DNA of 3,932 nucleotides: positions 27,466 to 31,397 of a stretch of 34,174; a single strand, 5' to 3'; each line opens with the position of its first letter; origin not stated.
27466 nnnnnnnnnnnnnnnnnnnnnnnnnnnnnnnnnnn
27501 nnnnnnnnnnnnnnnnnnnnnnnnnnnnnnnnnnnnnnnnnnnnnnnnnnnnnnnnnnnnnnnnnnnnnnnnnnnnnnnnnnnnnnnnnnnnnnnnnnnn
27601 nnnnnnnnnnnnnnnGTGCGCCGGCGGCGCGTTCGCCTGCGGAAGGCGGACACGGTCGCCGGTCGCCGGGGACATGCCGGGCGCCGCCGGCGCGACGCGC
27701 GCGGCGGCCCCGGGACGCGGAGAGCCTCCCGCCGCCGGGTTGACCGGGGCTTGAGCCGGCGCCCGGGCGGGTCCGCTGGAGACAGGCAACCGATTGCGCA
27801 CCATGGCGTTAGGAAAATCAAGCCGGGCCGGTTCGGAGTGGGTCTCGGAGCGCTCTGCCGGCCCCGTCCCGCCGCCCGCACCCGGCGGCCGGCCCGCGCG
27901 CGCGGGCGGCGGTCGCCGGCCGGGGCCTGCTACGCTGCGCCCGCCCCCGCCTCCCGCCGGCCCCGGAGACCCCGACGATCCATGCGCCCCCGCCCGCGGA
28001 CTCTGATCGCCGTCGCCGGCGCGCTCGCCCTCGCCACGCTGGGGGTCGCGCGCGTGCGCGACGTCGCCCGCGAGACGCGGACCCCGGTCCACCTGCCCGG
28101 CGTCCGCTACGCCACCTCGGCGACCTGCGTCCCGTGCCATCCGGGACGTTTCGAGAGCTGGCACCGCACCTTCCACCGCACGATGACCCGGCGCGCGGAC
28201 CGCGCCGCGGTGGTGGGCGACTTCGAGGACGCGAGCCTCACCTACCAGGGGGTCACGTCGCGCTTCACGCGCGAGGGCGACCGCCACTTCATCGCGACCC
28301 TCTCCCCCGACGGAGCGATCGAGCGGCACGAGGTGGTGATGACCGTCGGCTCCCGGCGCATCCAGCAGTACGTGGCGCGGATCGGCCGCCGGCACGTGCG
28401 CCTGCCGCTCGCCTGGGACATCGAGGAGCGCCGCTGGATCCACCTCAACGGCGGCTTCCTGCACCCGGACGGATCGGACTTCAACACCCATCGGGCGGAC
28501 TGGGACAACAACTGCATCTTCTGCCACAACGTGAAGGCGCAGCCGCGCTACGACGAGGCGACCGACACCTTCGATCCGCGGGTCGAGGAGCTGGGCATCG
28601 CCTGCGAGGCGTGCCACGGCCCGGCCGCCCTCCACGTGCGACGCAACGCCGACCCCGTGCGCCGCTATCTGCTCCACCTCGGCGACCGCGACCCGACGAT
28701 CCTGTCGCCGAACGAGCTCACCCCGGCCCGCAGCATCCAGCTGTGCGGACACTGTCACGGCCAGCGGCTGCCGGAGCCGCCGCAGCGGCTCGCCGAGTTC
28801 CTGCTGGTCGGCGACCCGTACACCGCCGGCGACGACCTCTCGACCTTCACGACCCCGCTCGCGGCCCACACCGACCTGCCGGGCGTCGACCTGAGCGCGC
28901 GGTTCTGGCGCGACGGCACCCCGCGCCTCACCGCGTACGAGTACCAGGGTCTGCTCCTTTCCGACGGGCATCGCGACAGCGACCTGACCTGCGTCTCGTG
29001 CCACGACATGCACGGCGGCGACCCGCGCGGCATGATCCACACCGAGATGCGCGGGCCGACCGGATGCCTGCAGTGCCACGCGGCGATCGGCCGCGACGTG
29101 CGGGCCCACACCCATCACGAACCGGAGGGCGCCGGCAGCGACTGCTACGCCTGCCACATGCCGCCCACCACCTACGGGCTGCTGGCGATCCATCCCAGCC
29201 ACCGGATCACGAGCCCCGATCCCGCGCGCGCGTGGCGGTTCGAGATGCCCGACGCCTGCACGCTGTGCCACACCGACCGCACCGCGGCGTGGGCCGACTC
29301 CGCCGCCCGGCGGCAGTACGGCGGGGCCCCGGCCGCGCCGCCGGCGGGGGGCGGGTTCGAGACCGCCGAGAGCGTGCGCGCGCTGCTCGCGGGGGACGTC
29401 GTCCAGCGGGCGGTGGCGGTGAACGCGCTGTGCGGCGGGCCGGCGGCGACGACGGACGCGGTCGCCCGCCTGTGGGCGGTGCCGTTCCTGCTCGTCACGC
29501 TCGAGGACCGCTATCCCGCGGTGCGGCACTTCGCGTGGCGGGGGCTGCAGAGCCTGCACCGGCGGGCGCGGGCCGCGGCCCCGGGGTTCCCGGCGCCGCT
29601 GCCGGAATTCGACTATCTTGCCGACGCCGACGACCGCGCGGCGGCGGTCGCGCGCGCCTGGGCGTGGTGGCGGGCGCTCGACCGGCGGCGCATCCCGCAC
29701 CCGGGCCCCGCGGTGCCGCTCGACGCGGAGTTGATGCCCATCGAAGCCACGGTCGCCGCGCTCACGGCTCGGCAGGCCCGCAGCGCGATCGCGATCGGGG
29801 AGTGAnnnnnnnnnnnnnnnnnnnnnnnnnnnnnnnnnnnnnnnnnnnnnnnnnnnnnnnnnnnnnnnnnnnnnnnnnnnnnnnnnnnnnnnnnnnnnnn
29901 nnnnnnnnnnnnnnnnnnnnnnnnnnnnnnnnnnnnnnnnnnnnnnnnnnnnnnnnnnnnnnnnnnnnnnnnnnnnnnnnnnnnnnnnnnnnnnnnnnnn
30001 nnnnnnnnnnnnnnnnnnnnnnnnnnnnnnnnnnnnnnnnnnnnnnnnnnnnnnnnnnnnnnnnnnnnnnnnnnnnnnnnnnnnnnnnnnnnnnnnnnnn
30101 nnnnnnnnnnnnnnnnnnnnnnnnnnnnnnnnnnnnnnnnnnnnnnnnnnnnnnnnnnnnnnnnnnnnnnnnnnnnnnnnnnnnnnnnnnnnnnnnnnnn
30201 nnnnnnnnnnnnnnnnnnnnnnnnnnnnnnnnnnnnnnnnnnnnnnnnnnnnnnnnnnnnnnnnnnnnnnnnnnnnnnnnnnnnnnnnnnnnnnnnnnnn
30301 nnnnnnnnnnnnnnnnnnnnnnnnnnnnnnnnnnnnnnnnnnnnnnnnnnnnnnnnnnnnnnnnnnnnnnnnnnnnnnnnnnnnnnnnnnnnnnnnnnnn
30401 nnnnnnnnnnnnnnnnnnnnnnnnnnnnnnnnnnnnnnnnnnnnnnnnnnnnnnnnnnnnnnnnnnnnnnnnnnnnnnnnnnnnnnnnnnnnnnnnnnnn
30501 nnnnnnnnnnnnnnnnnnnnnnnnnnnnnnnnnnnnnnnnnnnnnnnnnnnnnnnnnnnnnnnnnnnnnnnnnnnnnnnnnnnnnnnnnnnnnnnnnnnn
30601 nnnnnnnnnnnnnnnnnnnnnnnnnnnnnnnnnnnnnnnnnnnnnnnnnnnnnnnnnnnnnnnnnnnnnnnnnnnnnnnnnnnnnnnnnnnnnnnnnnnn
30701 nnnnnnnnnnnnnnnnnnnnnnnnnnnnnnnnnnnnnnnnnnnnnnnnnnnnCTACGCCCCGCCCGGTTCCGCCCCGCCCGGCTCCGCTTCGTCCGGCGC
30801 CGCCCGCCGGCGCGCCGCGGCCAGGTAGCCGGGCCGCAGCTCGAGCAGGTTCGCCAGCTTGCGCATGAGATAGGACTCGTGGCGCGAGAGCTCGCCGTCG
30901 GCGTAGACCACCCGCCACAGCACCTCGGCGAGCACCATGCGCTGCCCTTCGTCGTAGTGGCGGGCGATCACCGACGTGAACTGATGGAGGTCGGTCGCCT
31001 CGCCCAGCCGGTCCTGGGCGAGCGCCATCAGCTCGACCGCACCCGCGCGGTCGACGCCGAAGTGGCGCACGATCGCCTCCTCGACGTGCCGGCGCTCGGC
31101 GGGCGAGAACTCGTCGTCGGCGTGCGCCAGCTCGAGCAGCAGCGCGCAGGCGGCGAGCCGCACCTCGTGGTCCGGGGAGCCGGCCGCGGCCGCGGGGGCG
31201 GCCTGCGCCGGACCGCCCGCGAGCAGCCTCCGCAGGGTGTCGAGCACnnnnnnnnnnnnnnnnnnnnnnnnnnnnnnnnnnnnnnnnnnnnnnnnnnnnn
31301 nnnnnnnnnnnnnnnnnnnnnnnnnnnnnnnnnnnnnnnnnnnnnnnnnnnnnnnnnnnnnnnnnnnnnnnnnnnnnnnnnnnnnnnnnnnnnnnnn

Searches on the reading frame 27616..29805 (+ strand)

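Call 8: search_protein_families(library=pfam, proteins=[window:27616-29805:+])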
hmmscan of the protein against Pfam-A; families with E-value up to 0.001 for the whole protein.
window:27616-29805:+ (729 aa): 3 families
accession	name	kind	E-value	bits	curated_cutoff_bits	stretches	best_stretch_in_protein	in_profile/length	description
PF09699.15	Paired_CXXCH_1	-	7.3e-08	32.4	20.6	1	458-490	8-38/41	Doubled CXXCH motif (Paired_CXXCH_1)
PF14522.11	Cytochrome_C7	-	3.2e-07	30.5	24.8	1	475-553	8-67/67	Cytochrome c7 and related cytochrome c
PF13435.11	Cytochrome_C554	-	0.00085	20.7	20.8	0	294-335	45-84/84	Cytochrome c554 and c-prime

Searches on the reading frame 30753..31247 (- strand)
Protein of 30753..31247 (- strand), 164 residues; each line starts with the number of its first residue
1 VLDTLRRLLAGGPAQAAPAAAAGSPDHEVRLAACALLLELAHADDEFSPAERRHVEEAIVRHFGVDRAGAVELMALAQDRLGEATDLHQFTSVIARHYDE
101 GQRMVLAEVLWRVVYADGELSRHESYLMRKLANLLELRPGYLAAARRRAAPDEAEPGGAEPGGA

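Call 8: search_protein_families(library=pfam, proteins=[window:30753-31247:-])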
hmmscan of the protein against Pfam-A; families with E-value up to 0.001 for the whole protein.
window:30753-31247:- (164 aa): 1 family
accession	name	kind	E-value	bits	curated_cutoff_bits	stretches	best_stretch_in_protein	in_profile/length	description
PF05099.18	TerB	-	2.2e-29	102.5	24.4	1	30-146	1-117/118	Tellurite resistance protein TerB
